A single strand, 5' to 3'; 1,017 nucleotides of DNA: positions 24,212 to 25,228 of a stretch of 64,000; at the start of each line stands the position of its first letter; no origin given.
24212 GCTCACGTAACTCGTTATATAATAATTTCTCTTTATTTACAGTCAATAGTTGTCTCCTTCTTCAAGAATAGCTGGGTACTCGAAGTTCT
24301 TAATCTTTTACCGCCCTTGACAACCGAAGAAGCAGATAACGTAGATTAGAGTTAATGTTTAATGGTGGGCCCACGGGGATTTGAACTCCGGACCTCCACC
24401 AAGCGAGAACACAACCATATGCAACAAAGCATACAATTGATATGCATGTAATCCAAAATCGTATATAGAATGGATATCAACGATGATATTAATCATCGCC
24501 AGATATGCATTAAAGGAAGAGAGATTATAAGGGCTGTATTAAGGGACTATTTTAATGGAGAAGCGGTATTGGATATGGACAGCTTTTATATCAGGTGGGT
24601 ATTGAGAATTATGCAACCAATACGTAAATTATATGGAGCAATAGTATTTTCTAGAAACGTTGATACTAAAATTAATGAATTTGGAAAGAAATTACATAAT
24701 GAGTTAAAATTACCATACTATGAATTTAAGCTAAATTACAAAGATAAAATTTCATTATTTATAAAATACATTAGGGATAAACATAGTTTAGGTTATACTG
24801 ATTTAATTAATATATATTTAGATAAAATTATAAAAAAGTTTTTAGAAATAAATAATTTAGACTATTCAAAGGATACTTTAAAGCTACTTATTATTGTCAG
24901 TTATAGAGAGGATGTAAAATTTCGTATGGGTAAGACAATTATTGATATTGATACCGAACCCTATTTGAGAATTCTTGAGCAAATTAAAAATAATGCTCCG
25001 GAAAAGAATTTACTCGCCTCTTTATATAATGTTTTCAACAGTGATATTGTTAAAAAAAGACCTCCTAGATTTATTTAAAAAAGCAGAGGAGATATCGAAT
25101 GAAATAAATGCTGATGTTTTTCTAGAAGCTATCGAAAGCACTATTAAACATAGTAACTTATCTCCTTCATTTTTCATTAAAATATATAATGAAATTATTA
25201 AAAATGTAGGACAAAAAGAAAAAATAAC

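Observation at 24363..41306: Four decayed tRNA-Val 3'-half copies with an identical flanking module: a tandem array of integration scars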

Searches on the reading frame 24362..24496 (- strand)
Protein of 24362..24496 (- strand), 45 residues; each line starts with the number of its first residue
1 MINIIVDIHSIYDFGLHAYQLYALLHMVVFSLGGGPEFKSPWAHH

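Call 61: find_homologous_proteins(query=A2, max_evalue=10)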
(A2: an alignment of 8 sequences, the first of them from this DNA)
Query A2 (8 sequences) (45 aa, profile of the alignment): 3 proteins with E <= 10 among 22 candidates.
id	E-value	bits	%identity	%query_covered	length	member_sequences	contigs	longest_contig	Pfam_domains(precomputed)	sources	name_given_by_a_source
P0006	8.2e-18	82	56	100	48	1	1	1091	-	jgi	-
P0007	7.2e-2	31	37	42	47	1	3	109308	-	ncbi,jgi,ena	-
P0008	5.6e+0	25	85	29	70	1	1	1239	-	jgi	jgi:hypothetical protein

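Call 68: find_encoding_contigs(protein=P0008, flank=5000, max_places=3)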
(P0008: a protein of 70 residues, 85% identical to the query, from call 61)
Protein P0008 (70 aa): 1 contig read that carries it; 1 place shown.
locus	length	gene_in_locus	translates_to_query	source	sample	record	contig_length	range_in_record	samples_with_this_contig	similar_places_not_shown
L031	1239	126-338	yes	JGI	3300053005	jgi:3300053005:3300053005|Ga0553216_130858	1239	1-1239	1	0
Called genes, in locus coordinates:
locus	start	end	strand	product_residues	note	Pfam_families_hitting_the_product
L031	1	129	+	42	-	?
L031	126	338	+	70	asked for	-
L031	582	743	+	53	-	PF06745:ATPase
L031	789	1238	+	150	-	?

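Call 73: search_protein_representatives(alignment_id=A3)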
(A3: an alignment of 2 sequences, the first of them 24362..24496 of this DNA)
Query: 2 sequences, 48 profile positions. Proteins with E-value up to 0.001 (for the whole library): 2; up to 1e-10: 1; up to 1e-30: 0. The best 2 are listed.
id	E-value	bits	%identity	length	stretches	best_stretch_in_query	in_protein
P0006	1.2e-28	114.9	-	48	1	1-48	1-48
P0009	8.1e-06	41.8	-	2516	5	32-47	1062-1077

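Call 88: find_encoding_contigs(protein=P0006, flank=5000, max_places=3)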
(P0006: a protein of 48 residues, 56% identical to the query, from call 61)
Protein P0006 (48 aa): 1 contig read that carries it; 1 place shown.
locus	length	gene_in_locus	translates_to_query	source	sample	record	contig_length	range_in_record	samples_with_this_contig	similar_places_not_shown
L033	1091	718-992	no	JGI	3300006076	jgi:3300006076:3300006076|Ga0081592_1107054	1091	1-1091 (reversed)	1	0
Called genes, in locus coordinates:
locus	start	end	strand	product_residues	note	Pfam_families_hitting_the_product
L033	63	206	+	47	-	-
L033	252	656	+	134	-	PF01850:PIN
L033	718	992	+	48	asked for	-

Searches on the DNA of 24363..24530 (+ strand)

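Call 55: search_dna_similar(query=window:24363-24530:+, collection=plasmids, mode=distant, max_evalue=0.001, max_rows=10)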
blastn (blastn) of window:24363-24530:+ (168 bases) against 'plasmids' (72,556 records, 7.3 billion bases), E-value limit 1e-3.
No match.

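Call 56: search_dna_similar(query=window:24363-24530:+, collection=phages, mode=distant, max_evalue=0.001, max_rows=10)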
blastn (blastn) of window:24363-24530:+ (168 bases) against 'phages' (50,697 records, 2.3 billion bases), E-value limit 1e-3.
Records with a match: 2; places in all: 2; records where one place covers at least 80% of the query: 0.
Best place of each record, by identity: 90-95% 2.
By first word of the organism name: Aeropyrum 2.
By host as written in the record: Aeropyrum pernix K1 2.
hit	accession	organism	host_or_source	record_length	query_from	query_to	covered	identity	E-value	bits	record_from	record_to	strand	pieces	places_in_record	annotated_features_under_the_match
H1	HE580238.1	Aeropyrum pernix spindle-shaped virus 1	Aeropyrum pernix K1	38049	1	38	23%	92.1%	7e-6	56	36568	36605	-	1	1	hypothetical protein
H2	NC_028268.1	Aeropyrum pernix spindle-shaped virus 1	Aeropyrum pernix K1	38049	1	38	23%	92.1%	7e-6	56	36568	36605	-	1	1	integrase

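Call 57: get_annotated_region(hit=H2, flank=2000)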
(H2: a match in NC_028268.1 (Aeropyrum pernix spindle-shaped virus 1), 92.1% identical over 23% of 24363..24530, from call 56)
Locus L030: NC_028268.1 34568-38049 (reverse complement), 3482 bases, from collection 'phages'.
description: Aeropyrum pernix spindle-shaped virus 1 complete genome.
organism: Aeropyrum pernix spindle-shaped virus 1 (NCBI taxid 1032473)
taxonomy: Viruses
host: Aeropyrum pernix K1; source: -; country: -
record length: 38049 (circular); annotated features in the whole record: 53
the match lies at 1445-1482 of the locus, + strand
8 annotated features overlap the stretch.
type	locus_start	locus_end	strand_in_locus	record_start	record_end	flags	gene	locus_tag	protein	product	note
CDS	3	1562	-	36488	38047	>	-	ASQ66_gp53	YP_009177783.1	integrase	orf53-521; putative SSV-type integrase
CDS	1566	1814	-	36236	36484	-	-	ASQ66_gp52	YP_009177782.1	hypothetical protein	orf52-82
CDS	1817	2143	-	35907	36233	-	-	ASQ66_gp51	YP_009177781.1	hypothetical protein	orf51-108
CDS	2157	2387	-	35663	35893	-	-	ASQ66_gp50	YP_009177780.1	hypothetical protein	orf50-96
CDS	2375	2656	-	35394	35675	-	-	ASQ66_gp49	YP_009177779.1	hypothetical protein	orf49-93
CDS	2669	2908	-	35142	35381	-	-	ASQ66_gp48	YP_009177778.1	CopG-like transcriptional repressor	orf48-79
CDS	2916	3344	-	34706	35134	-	-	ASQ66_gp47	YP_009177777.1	hypothetical protein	orf47-142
CDS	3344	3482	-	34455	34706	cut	-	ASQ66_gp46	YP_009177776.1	hypothetical protein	orf46-83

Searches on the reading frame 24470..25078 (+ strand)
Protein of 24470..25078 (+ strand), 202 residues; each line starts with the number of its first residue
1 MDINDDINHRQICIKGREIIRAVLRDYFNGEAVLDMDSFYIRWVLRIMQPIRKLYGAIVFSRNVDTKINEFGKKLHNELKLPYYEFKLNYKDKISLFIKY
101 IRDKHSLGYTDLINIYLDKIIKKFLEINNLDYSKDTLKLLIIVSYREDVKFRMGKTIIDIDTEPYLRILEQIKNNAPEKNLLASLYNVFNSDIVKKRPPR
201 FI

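Call 9: search_protein_families(library=pfam, proteins=[window:24470-25078:+], max_evalue=0.01)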
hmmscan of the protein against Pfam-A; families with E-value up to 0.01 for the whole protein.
window:24470-25078:+ (202 aa): 0 families

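Call 26: search_protein_families(library=phrogs, proteins=[window:24470-25078:+], max_evalue=0.01)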
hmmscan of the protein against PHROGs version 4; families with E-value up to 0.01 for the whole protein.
window:24470-25078:+ (202 aa): 0 families

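Call 27: search_protein_families(library=ncbifam, proteins=[window:24470-25078:+], max_evalue=0.01)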
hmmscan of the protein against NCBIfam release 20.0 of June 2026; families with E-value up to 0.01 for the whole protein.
window:24470-25078:+ (202 aa): 0 families

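Call 37: find_homologous_proteins(query=window:24470-25078:+, max_evalue=0.01)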
Query window:24470-25078:+ (202 aa): 1 proteins with E <= 0.01 among 292 candidates.
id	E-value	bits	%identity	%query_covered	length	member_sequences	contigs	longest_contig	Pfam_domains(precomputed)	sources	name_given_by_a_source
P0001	4.3e-126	436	100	100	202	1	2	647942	-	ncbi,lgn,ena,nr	ncbi:MAG: hypothetical protein GSR81_01985 [Desulfurococcales archaeon]|nr:hypothetical protein [Des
